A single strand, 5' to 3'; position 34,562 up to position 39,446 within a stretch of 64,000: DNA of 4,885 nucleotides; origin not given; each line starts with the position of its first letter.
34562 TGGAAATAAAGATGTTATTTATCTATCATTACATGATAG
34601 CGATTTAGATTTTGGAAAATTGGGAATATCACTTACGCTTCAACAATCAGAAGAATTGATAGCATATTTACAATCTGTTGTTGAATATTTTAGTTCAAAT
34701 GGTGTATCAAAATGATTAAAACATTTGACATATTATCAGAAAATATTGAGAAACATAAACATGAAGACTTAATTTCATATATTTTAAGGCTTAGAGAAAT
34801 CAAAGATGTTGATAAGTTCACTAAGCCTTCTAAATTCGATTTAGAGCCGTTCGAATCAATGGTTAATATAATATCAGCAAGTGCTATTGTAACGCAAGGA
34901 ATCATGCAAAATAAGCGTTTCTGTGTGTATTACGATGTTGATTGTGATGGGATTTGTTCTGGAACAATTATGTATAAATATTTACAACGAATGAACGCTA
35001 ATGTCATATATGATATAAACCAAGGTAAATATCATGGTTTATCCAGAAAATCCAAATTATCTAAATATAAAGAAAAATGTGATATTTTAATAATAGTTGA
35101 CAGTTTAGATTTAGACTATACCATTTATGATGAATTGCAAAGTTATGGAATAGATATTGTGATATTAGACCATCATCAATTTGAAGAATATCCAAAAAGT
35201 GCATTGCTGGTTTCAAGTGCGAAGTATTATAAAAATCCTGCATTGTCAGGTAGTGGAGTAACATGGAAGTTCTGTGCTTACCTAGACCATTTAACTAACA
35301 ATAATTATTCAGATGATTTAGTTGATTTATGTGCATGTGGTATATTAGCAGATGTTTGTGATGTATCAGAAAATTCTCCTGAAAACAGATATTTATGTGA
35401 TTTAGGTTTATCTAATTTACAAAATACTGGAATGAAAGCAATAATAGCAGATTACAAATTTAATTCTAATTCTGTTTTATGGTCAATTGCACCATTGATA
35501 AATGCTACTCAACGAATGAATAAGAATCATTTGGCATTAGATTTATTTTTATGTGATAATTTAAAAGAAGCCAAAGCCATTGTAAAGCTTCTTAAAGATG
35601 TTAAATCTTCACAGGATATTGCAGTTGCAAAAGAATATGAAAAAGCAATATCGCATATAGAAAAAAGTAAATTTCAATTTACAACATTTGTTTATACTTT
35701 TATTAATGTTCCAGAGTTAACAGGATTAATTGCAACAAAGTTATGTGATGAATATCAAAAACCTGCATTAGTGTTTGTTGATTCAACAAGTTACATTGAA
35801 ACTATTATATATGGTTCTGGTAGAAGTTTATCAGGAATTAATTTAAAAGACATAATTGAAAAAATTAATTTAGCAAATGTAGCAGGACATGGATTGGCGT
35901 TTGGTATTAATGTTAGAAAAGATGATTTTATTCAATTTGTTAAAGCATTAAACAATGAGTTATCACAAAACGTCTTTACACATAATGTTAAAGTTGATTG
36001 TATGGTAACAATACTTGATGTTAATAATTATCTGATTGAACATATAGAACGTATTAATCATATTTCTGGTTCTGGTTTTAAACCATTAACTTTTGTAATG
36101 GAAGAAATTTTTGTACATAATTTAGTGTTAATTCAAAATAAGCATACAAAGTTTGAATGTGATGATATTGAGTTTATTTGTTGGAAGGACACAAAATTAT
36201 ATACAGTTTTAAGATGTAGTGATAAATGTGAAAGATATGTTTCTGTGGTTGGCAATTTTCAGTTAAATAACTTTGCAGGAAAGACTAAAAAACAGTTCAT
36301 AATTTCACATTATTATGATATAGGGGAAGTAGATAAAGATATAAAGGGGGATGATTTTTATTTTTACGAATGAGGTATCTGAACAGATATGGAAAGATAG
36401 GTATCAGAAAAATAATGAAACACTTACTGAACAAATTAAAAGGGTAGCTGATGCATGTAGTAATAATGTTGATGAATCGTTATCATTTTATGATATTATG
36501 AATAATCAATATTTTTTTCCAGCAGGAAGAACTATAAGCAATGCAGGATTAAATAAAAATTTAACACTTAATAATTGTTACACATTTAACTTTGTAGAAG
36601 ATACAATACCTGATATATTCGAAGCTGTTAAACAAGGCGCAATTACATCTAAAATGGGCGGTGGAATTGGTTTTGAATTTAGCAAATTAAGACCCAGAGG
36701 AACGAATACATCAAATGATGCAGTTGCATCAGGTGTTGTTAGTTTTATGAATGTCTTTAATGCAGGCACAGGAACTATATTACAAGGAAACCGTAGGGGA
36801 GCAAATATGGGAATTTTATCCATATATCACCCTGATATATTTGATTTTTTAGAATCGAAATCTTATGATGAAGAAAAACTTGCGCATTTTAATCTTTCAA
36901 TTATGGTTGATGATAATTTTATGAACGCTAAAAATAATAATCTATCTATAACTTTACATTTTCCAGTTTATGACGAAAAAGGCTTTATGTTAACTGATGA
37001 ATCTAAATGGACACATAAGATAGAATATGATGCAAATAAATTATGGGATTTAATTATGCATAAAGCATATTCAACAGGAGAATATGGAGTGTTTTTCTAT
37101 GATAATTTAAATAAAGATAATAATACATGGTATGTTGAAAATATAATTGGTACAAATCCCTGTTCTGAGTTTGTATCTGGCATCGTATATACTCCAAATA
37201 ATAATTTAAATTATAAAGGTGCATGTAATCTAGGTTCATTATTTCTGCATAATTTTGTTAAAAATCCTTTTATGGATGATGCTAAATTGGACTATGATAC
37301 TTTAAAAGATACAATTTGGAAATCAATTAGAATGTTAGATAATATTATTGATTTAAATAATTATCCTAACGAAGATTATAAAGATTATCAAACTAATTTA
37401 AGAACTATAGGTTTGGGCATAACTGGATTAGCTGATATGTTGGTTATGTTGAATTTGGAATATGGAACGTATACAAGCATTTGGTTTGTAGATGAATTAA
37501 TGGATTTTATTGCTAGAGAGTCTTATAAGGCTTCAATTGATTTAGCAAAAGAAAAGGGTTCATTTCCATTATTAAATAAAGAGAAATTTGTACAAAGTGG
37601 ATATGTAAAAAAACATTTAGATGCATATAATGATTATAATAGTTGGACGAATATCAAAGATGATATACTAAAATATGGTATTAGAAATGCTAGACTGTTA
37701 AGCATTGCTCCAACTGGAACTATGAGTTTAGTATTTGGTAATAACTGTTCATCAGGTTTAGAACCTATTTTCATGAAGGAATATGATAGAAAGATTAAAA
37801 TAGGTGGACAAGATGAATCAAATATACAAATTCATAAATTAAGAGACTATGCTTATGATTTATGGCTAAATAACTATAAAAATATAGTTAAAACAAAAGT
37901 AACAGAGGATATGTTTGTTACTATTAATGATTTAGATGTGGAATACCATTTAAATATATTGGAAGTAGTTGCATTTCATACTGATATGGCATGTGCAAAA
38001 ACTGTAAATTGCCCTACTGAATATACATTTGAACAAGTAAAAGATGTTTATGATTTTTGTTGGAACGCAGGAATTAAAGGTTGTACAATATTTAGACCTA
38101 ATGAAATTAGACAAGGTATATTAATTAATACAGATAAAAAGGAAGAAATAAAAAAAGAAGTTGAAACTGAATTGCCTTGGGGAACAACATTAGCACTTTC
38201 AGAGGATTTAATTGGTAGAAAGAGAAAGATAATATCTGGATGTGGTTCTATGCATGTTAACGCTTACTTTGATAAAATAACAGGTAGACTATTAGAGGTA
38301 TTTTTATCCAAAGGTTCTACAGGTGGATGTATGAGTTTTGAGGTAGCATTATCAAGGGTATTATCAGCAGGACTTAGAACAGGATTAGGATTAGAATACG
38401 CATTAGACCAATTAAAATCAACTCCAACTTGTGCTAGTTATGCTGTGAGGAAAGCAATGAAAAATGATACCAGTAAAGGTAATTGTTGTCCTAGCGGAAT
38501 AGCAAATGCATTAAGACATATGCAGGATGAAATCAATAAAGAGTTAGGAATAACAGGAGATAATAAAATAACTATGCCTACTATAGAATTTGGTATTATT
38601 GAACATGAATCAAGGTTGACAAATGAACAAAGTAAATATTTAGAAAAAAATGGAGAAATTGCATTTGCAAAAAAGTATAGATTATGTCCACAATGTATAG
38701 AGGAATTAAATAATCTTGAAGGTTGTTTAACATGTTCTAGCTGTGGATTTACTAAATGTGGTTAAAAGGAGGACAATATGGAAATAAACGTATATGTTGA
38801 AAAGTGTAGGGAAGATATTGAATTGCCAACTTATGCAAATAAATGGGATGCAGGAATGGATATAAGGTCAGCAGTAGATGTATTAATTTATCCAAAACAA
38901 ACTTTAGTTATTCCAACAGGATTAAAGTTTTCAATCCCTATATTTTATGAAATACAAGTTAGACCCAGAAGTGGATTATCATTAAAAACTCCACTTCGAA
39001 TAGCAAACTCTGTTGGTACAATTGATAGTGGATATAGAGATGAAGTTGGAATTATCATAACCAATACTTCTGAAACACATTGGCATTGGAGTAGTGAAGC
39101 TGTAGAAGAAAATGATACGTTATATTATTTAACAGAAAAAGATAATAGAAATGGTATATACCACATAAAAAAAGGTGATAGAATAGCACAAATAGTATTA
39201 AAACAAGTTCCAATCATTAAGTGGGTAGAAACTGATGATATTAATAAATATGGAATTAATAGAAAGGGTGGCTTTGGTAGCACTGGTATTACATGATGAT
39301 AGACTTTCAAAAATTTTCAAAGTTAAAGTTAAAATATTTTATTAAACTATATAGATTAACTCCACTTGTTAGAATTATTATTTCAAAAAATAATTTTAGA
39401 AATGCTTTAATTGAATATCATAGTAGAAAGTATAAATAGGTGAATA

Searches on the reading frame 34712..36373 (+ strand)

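Call 7: search_protein_families(library=pfam, proteins=[window:34712-36373:+], max_evalue=0.001)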
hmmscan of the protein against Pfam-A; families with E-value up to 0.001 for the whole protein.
window:34712-36373:+ (553 aa): 3 families
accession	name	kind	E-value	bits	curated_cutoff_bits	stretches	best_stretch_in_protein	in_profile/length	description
PF01368.27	DHH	-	6.2e-17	62.5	28.1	1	70-211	2-125/125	DHH family, N-terminal domain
PF17768.7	RecJ_OB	-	4e-08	33.7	27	1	428-532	1-106/107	RecJ OB domain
PF02272.25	DHHA1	-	1.9e-05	25.5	25.9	1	338-418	19-101/102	DHHA1 domain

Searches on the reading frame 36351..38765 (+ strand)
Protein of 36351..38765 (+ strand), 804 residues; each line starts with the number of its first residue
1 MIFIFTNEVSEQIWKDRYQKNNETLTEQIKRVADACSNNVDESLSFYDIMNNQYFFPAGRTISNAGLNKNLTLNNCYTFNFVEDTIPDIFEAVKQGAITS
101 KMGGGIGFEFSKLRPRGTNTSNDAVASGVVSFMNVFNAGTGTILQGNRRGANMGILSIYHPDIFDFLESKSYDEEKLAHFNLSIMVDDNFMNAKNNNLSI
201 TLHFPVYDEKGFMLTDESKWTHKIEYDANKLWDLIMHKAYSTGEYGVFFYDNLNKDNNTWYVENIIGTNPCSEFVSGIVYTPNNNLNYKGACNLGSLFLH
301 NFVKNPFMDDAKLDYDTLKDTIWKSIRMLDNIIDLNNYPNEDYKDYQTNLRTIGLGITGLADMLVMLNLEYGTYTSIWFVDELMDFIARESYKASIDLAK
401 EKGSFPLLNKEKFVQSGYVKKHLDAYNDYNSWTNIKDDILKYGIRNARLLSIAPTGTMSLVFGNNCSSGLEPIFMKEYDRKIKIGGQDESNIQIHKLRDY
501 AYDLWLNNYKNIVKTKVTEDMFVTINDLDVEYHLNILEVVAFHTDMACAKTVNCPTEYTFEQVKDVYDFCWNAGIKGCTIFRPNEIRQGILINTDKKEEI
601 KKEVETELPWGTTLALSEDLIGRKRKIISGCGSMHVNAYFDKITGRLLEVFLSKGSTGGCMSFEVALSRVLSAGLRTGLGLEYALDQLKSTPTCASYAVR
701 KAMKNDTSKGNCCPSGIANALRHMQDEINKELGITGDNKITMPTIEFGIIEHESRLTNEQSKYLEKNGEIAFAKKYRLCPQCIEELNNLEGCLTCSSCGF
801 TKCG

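Call 7: search_protein_families(library=pfam, proteins=[window:36351-38765:+], max_evalue=0.001)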
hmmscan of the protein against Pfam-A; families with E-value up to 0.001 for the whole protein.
window:36351-38765:+ (804 aa): 3 families
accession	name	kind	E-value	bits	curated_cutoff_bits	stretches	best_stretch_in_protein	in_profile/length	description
PF02867.20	Ribonuc_red_lgC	-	2.3e-105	353.7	23.9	1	76-580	3-522/523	Ribonucleotide reductase, barrel domain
PF12637.14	TSCPD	-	1.1e-10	42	22.8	1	625-724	5-87/88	TSCPD domain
PF00317.26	Ribonuc_red_lgN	-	1e-08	35.5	28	1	7-68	4-75/77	Ribonucleotide reductase, all-alpha domain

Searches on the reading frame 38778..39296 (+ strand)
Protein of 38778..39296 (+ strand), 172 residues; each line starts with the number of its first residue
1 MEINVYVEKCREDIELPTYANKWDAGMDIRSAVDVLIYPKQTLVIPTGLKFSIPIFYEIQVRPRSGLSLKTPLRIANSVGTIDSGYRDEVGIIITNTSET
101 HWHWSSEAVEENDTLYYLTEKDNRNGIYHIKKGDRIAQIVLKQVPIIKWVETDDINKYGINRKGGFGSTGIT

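Call 8: search_protein_families(library=phrogs, proteins=[window:38778-39296:+], max_evalue=0.001)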
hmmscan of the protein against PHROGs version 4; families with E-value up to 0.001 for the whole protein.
window:38778-39296:+ (172 aa): 1 family
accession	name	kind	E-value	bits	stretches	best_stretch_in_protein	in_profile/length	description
phrog_135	-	DNA, RNA and nucleotide metabolism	2.4e-53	183.3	1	3-170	140-290/463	dUTPase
